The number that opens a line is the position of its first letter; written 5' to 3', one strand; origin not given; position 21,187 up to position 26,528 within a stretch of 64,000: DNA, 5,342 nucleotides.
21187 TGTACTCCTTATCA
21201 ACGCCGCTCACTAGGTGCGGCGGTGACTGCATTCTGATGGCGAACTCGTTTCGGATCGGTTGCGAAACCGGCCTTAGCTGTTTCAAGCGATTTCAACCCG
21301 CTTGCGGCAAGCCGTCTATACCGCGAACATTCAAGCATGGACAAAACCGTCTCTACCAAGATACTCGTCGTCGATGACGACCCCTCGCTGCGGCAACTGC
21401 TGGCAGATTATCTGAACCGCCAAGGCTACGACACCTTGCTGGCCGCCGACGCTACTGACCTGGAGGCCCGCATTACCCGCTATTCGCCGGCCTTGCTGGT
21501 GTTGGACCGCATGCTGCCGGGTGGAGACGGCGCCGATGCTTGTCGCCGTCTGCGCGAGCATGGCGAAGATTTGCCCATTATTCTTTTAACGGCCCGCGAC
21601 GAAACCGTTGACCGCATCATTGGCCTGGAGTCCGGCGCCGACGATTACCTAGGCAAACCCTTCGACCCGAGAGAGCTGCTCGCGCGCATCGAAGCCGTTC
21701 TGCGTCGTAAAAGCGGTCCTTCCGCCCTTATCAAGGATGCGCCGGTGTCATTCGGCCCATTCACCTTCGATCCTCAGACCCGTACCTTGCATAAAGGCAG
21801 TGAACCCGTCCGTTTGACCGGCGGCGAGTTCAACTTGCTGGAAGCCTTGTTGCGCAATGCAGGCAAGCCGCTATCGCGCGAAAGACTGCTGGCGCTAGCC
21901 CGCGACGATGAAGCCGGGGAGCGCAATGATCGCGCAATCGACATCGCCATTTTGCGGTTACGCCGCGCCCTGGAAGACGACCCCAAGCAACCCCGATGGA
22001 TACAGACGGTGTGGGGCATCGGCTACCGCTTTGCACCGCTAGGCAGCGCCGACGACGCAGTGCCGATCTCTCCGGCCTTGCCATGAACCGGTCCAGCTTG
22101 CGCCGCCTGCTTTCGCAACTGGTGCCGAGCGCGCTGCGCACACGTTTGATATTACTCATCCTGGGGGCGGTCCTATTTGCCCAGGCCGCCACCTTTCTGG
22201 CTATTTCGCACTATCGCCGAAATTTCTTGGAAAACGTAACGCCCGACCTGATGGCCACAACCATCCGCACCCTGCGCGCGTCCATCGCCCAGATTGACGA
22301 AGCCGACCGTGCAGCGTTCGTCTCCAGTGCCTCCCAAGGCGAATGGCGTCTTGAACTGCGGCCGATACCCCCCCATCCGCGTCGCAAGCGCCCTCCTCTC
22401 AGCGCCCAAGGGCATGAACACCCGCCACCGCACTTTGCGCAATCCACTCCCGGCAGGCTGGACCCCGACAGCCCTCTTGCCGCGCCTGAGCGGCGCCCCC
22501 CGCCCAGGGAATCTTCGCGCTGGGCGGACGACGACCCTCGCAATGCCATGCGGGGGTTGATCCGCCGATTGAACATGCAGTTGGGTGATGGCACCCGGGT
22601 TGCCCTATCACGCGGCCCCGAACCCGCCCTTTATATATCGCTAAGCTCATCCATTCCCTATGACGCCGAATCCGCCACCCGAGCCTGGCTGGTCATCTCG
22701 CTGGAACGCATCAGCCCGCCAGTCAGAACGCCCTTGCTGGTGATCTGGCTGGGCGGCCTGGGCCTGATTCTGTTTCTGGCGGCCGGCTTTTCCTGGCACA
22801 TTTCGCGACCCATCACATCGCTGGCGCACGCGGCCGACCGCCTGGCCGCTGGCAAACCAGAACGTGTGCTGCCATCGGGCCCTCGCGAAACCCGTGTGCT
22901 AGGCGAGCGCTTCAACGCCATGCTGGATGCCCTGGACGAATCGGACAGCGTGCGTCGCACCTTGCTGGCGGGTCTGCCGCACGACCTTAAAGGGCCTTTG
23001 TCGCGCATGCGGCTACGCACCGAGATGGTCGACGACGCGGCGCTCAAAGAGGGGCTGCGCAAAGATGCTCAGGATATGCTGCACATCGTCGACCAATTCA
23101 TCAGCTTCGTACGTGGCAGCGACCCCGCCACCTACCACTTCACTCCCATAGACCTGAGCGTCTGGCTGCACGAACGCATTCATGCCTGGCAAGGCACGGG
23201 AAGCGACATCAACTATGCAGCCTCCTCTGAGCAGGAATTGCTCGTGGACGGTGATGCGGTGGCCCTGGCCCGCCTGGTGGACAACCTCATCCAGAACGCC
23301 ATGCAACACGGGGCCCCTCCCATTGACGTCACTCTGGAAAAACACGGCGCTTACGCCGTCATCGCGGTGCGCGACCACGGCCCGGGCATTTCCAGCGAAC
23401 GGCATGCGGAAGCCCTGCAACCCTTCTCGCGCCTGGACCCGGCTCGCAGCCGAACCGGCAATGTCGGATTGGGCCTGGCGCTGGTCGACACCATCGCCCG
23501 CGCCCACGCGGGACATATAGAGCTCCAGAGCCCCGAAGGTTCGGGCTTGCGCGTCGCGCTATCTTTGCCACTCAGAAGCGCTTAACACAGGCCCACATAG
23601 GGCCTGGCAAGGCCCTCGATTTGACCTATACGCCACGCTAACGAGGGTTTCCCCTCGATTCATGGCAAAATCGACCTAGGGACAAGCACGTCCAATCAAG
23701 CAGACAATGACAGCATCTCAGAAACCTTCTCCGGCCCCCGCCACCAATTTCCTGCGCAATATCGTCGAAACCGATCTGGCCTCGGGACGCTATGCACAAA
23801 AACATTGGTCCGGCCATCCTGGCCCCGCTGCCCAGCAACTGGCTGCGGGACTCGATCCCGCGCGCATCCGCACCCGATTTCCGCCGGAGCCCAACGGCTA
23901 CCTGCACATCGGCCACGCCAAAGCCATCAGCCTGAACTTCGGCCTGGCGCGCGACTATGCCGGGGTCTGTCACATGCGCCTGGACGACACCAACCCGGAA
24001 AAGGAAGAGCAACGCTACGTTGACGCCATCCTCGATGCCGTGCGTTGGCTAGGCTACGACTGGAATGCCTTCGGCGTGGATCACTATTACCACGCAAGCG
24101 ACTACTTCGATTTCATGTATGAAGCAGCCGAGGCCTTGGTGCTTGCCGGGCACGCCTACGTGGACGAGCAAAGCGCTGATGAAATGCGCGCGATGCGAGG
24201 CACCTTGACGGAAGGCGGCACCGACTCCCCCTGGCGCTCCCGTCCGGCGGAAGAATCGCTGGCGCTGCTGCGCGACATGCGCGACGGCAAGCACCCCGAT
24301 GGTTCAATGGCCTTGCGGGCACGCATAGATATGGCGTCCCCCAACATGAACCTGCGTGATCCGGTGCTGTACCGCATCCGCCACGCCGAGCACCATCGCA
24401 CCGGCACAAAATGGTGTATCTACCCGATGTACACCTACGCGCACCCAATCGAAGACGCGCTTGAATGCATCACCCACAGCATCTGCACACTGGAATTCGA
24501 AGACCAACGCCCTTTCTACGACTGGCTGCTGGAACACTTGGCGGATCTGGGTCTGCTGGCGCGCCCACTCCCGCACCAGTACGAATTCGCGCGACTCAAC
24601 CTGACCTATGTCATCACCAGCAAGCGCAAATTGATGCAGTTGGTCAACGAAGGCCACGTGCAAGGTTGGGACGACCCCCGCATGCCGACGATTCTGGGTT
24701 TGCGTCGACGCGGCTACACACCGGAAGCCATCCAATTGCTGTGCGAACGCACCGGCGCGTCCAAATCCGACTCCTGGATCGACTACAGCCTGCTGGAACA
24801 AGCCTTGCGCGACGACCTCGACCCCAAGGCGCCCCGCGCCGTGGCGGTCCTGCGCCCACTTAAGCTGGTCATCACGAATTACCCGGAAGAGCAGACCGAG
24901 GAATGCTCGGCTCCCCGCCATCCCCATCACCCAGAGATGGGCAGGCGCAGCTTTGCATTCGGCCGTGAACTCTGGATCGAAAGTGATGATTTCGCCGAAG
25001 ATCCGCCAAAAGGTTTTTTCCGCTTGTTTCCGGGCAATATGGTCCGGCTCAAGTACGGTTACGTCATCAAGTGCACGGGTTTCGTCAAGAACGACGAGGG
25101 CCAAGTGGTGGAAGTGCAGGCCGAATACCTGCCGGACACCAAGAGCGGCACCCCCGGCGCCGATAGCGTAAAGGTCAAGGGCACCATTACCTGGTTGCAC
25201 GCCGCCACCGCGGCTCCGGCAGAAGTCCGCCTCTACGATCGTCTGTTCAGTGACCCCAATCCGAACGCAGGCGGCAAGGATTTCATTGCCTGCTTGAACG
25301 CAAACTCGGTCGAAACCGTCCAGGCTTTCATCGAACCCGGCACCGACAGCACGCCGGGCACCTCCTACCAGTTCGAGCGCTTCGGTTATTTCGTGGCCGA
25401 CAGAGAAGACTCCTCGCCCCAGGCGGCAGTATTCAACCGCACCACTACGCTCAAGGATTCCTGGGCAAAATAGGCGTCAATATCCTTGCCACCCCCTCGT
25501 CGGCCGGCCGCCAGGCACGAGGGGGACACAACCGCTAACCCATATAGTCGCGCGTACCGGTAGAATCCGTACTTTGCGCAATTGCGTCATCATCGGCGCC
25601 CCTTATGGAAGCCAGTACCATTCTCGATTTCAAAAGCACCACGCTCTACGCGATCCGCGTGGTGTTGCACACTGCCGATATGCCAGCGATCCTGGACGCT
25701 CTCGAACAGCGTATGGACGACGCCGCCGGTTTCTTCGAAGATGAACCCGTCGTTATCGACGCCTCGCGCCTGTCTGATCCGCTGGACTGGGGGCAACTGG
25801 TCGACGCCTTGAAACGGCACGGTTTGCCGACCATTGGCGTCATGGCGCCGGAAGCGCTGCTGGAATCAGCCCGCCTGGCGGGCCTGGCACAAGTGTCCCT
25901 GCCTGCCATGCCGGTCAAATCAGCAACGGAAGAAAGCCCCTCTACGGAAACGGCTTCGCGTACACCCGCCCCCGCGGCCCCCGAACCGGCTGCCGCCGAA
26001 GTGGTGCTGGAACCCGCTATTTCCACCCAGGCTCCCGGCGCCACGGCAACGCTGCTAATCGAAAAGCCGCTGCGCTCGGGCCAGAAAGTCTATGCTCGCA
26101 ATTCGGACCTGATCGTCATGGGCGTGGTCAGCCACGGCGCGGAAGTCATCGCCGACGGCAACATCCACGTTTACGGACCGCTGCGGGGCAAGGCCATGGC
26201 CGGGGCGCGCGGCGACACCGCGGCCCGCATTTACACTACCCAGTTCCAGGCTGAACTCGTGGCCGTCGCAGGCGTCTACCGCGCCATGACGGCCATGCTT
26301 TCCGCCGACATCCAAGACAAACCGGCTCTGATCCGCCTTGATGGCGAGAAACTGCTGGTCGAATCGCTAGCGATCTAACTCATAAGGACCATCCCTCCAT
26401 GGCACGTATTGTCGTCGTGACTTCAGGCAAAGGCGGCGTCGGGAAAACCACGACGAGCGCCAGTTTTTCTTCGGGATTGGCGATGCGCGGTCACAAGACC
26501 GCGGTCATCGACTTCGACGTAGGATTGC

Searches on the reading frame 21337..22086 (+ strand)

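Call 93: search_protein_families(library=pfam, proteins=[window:21337-22086:+], max_evalue=0.00001)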
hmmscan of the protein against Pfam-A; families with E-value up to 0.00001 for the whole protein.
window:21337-22086:+ (249 aa): 2 families
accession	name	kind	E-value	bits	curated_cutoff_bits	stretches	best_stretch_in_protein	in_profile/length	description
PF00072.30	Response_reg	-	5.3e-28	97.8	30.2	1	9-119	1-111/111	Response regulator receiver domain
PF00486.34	Trans_reg_C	-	2.6e-23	82.3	26.2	1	156-232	2-77/77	Transcriptional regulatory protein, C terminal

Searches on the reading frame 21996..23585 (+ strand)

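Call 74: search_protein_families(library=pfam, proteins=[window:21996-23585:+], max_evalue=0.000001)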
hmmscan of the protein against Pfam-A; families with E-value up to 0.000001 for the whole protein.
window:21996-23585:+ (529 aa): 2 families
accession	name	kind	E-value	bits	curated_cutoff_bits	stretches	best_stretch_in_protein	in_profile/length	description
PF02518.31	HATPase_c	-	1.1e-22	81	26.4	1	419-527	1-110/111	Histidine kinase-, DNA gyrase B-, and HSP90-like ATPase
PF00672.30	HAMP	-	3e-08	34.3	25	1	265-314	2-52/53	HAMP domain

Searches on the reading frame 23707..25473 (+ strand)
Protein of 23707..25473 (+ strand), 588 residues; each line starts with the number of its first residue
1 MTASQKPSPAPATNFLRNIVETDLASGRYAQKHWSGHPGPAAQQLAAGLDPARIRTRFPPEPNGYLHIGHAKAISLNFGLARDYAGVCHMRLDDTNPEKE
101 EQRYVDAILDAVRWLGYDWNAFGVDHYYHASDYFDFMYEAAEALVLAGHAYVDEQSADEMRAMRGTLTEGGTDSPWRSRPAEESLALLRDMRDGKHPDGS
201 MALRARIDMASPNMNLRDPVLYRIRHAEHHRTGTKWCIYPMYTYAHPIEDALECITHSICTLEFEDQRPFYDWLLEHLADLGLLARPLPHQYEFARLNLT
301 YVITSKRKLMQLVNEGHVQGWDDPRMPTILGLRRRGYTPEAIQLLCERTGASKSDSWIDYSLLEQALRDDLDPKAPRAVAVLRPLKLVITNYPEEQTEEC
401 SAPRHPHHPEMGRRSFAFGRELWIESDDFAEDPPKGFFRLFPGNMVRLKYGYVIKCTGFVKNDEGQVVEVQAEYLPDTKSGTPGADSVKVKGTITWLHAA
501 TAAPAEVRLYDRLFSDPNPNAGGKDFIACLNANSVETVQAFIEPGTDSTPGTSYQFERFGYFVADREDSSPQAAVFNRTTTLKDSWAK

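Call 74: search_protein_families(library=pfam, proteins=[window:23707-25473:+], max_evalue=0.000001)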
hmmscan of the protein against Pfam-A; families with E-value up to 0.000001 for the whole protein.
window:23707-25473:+ (588 aa): 3 families
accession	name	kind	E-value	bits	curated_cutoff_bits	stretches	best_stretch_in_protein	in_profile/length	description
PF00749.27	tRNA-synt_1c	-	2.4e-101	339.2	23.4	1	54-370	2-311/314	tRNA synthetases class I (E and Q), catalytic domain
PF03950.23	tRNA-synt_1c_C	-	2.8e-29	101.6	23.9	1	375-474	1-90/91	tRNA synthetases class I (E and Q), anti-codon binding domain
PF20974.2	tRNA-synt_1c_C2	-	7.6e-19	68.6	23.9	1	493-565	1-69/69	tRNA synthetases class I (E and Q), anti-codon binding domain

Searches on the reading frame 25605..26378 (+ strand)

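Call 74: search_protein_families(library=pfam, proteins=[window:25605-26378:+], max_evalue=0.000001)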
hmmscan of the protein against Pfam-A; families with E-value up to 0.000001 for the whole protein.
window:25605-26378:+ (257 aa): 2 families
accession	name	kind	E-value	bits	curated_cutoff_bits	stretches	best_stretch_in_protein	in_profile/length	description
PF03775.22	MinC_C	-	1.5e-30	105.6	33.2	1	152-252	2-101/102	Septum formation inhibitor MinC, C-terminal domain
PF05209.18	MinC_N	-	1e-18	67.6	27.3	1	7-74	1-69/71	Septum formation inhibitor MinC, N-terminal domain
